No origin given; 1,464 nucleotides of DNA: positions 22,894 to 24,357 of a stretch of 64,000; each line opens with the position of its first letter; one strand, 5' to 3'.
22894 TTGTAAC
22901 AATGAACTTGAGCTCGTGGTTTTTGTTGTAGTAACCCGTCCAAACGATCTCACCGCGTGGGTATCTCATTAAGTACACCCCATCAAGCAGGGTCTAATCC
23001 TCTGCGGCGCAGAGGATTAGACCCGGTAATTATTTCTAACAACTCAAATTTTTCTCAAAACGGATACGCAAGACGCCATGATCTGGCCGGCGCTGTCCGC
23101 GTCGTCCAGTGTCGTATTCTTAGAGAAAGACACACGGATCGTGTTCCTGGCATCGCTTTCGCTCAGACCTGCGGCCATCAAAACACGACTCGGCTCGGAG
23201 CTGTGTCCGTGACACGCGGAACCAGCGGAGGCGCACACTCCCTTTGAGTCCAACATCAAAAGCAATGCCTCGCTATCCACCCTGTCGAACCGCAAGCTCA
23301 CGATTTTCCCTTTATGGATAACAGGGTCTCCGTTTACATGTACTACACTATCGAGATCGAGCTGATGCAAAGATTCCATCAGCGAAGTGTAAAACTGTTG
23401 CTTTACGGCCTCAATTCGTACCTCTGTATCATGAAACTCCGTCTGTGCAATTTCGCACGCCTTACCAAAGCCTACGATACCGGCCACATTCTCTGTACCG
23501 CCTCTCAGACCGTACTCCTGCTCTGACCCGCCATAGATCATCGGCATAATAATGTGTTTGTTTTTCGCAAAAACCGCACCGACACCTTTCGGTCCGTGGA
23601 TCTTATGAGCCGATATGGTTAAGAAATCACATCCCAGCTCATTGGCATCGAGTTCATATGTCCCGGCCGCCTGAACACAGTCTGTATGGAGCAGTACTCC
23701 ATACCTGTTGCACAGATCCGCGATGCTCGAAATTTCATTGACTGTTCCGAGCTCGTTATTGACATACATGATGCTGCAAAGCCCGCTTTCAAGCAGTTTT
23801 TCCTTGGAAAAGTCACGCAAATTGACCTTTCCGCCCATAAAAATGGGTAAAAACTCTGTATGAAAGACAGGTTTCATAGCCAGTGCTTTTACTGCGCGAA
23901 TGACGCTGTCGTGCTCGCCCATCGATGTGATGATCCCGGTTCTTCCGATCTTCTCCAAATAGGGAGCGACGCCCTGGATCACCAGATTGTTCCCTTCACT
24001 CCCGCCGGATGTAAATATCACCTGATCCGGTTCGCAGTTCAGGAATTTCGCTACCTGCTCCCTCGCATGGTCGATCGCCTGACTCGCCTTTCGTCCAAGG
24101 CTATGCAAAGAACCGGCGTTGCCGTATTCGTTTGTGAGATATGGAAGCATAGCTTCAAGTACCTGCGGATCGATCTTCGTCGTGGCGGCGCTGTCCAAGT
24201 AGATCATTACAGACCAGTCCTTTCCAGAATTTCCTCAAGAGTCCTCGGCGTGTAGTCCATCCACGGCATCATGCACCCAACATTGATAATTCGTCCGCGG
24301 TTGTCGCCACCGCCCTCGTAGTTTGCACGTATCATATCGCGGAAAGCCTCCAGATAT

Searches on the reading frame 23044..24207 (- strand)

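Call 57: search_protein_families(library=pfam, proteins=[window:23044-24207:-], max_evalue=0.001)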
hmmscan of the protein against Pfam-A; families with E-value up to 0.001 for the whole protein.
window:23044-24207:- (387 aa): 2 families
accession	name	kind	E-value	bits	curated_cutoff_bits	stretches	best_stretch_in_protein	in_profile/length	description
PF00266.25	Aminotran_5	-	9.5e-74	249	21.5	1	2-371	1-369/371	Aminotransferase class-V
PF00155.27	Aminotran_1_2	-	0.00093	18.9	19.7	0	45-220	44-238/361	Aminotransferase class I and II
